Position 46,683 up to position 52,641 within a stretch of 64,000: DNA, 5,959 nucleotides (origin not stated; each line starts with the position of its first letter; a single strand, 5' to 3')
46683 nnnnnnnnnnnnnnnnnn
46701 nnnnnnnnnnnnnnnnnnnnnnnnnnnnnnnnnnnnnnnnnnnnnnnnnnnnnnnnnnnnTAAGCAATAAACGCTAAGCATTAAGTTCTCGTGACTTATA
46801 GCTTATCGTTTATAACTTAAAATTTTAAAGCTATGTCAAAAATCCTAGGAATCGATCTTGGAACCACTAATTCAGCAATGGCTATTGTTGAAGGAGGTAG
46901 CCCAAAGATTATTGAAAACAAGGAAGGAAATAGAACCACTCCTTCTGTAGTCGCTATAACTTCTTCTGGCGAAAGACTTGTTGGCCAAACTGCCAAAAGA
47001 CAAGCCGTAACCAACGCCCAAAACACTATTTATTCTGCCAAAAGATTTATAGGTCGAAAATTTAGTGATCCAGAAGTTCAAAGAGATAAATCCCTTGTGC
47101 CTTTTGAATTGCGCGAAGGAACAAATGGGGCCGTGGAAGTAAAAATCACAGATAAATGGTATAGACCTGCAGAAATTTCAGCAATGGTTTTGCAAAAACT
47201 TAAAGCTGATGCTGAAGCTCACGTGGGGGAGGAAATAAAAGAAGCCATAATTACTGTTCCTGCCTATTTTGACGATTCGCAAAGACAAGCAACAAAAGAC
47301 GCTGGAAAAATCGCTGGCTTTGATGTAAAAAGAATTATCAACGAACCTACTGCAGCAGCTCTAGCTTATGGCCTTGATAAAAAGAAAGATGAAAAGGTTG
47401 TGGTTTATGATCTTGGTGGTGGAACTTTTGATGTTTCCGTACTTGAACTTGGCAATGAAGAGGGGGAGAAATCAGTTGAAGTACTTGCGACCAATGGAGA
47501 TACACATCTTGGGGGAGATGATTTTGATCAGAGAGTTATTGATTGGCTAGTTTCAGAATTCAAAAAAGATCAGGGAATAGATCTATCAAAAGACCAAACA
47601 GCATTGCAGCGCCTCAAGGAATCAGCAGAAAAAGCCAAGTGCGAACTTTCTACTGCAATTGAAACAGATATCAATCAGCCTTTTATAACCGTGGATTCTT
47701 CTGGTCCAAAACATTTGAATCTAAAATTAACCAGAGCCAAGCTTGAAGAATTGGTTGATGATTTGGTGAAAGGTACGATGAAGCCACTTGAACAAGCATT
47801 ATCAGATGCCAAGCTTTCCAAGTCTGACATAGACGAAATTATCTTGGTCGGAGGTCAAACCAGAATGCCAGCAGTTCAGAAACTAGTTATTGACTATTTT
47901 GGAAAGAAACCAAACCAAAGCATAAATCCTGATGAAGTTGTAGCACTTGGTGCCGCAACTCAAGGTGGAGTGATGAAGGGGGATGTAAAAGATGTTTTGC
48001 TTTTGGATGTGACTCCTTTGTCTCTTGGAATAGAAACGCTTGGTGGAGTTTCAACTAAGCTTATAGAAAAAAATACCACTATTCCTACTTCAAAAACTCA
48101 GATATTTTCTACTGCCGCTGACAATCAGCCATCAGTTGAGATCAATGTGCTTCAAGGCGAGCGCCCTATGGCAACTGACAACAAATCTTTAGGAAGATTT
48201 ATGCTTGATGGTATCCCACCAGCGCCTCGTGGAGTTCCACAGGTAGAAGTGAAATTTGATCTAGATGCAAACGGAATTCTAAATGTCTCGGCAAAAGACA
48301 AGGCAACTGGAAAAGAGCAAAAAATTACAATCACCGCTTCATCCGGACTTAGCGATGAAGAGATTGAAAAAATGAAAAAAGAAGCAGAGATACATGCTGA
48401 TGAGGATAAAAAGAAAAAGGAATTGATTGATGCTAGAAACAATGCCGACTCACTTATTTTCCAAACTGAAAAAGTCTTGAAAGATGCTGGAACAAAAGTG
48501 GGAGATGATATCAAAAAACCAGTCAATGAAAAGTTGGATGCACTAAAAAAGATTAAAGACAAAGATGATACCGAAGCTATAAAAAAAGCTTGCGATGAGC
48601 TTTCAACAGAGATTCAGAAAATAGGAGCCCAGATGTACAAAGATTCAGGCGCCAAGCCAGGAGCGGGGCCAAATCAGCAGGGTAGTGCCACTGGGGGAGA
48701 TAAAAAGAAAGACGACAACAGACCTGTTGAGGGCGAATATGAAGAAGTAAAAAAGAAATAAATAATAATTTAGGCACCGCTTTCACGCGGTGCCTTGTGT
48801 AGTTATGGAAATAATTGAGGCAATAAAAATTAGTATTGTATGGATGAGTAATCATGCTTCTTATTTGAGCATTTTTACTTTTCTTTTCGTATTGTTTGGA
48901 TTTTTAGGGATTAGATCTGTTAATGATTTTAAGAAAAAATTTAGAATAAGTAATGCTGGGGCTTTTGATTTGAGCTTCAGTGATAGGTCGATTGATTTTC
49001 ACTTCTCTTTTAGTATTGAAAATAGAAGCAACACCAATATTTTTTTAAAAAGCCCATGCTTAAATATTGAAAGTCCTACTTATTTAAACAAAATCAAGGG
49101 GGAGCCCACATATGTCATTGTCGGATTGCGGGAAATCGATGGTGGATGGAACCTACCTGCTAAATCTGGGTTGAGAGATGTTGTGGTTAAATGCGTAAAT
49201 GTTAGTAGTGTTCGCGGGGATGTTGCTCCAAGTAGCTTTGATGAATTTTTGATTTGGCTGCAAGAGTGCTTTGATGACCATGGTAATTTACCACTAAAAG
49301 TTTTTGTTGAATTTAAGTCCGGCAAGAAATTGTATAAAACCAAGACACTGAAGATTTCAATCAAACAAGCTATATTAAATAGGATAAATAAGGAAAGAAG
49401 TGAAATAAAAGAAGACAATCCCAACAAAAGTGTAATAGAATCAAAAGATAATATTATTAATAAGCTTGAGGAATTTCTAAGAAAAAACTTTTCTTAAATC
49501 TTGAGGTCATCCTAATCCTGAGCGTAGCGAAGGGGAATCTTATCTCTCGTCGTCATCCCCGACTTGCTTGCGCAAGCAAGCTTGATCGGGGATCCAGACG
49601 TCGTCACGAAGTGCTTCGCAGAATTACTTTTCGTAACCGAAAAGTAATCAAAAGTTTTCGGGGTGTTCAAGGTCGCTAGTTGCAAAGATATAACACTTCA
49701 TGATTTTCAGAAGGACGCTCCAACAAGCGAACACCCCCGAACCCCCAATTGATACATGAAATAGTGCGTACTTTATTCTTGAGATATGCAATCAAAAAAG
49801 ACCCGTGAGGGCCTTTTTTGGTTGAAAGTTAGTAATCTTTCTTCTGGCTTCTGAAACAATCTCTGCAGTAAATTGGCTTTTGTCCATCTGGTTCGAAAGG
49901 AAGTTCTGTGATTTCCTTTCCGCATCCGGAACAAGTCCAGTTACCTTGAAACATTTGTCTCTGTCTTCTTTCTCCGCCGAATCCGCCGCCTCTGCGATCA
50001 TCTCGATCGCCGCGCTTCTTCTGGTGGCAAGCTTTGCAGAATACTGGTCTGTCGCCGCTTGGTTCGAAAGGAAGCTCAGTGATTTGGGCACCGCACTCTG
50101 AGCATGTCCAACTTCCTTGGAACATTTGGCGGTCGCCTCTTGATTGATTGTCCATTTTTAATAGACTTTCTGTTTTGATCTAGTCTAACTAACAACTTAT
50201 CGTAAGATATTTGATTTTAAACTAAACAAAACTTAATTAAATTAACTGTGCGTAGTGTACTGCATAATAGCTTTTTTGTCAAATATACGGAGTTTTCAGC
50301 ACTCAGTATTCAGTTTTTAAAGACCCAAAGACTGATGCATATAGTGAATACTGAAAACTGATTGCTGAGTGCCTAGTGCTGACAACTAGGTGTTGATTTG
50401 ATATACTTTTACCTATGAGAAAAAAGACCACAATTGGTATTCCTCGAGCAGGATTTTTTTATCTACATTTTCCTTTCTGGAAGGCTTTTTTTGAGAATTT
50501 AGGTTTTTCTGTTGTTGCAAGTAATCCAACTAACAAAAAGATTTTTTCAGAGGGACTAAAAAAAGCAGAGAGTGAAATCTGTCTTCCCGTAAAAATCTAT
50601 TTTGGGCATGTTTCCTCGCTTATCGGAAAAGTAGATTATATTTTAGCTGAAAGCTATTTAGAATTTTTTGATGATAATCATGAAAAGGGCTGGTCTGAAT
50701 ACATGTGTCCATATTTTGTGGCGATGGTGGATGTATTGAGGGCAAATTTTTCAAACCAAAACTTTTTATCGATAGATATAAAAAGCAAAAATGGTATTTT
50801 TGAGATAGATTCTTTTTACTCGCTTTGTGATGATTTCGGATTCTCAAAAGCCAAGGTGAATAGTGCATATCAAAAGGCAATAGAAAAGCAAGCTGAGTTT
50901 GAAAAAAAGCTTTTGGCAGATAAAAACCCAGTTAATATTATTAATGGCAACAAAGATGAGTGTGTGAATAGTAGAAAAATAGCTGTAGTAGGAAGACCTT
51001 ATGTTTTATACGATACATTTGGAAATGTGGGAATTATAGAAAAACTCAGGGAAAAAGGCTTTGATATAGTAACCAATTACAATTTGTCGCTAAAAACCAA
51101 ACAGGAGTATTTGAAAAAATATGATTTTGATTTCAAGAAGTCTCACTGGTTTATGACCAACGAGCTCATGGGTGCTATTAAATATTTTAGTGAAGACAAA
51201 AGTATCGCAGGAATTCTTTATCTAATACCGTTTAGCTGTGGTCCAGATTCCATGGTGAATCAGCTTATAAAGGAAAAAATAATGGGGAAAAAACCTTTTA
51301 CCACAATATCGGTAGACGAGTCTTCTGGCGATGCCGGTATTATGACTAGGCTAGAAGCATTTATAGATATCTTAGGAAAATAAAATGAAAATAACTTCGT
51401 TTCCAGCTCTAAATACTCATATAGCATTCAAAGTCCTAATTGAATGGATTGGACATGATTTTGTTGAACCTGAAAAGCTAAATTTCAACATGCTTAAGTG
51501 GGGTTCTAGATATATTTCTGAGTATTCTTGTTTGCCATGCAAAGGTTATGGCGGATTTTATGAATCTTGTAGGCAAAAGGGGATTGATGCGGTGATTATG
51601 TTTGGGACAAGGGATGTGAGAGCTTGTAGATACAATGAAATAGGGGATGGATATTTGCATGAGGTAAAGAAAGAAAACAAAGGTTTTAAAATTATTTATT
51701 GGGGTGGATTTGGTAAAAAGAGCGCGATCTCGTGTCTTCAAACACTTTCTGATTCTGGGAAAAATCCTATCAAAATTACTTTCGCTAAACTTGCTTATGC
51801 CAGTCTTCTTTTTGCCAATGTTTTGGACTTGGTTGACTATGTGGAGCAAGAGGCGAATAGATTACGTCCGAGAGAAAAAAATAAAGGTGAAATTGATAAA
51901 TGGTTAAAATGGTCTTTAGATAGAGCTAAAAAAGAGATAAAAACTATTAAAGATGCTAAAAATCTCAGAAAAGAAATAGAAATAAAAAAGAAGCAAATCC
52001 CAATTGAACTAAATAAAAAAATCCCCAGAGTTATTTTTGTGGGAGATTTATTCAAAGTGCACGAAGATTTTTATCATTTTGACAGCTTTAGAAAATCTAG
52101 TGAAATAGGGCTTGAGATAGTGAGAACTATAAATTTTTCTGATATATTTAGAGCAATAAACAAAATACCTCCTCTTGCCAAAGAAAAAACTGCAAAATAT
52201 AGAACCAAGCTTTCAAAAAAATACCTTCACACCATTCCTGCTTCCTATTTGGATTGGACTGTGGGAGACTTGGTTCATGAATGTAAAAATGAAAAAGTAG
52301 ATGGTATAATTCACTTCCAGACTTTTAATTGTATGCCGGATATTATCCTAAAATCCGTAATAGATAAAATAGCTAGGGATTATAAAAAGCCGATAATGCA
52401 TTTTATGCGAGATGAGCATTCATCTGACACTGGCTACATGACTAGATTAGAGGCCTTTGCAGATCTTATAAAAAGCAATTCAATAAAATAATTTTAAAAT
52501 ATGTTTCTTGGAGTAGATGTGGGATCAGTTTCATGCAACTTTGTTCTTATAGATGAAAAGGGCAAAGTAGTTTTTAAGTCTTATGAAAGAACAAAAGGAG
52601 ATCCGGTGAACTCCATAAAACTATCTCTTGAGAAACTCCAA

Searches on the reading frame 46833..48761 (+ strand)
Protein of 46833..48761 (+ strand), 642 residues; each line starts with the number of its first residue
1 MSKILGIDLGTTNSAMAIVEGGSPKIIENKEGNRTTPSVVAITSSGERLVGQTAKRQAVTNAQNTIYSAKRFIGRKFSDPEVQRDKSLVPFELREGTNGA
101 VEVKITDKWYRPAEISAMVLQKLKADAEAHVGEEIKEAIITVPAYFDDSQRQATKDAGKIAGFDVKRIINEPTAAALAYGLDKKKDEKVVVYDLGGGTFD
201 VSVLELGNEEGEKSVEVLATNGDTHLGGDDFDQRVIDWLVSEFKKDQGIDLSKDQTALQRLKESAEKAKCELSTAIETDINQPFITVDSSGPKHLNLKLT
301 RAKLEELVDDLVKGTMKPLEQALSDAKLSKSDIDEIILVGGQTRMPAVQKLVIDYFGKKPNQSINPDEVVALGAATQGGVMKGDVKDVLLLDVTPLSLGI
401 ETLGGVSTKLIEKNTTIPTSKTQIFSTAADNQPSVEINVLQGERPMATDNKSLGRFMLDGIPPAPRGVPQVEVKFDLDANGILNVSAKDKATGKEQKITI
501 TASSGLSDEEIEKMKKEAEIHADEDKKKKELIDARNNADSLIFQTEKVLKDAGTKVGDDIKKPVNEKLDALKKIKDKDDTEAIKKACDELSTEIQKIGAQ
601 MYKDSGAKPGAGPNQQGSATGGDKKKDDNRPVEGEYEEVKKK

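Call 14: search_protein_families(library=pfam, proteins=[window:46833-48761:+], max_evalue=0.001)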
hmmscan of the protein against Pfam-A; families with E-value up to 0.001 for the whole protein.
window:46833-48761:+ (642 aa): 3 families
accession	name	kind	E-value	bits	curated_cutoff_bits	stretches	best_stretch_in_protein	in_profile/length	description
PF00012.26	HSP70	-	5.9e-258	857.4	20.6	1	4-603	1-599/599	Hsp70 protein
PF06723.19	MreB_Mbl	-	2e-17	63.5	27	1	119-376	77-317/327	MreB/Mbl protein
PF02782.22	FGGY_C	-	1.9e-06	28.2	27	1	234-380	49-196/198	FGGY family of carbohydrate kinases, C-terminal domain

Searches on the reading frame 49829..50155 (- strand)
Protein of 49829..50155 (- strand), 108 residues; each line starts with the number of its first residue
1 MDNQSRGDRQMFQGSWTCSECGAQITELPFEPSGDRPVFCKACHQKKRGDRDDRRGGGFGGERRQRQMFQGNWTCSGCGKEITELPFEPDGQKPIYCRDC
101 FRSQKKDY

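Call 14: search_protein_families(library=pfam, proteins=[window:49829-50155:-], max_evalue=0.001)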
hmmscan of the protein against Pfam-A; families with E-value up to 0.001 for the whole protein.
window:49829-50155:- (108 aa): 2 families
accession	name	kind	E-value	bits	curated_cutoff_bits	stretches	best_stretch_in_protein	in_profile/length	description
PF23477.1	zf_Tbcl_2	-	8.7e-28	96.2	27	2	66-105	1-37/37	Probable treble clef zinc finger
PF00412.28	LIM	-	5.8e-06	26.9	22.9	0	74-103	28-56/58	LIM domain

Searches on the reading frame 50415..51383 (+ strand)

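Call 14: search_protein_families(library=pfam, proteins=[window:50415-51383:+], max_evalue=0.001)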
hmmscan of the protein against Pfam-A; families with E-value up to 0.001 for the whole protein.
window:50415-51383:+ (322 aa): 2 families
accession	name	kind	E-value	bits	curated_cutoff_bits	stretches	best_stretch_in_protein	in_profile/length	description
PF09989.15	DUF2229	-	4.2e-49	167.5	29.4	1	6-221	1-215/218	CoA enzyme activase uncharacterised domain (DUF2229)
PF06050.19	HGD-D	-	5.3e-05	23.4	28.4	1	252-320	272-342/342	2-hydroxyglutaryl-CoA dehydratase, D-component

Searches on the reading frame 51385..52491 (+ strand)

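Call 14: search_protein_families(library=pfam, proteins=[window:51385-52491:+], max_evalue=0.001)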
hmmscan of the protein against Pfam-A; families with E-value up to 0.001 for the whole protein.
window:51385-52491:+ (368 aa): 1 family
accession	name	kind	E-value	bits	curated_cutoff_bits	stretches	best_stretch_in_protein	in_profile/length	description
PF06050.19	HGD-D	-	4.6e-06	26.9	28.4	1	273-360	249-340/342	2-hydroxyglutaryl-CoA dehydratase, D-component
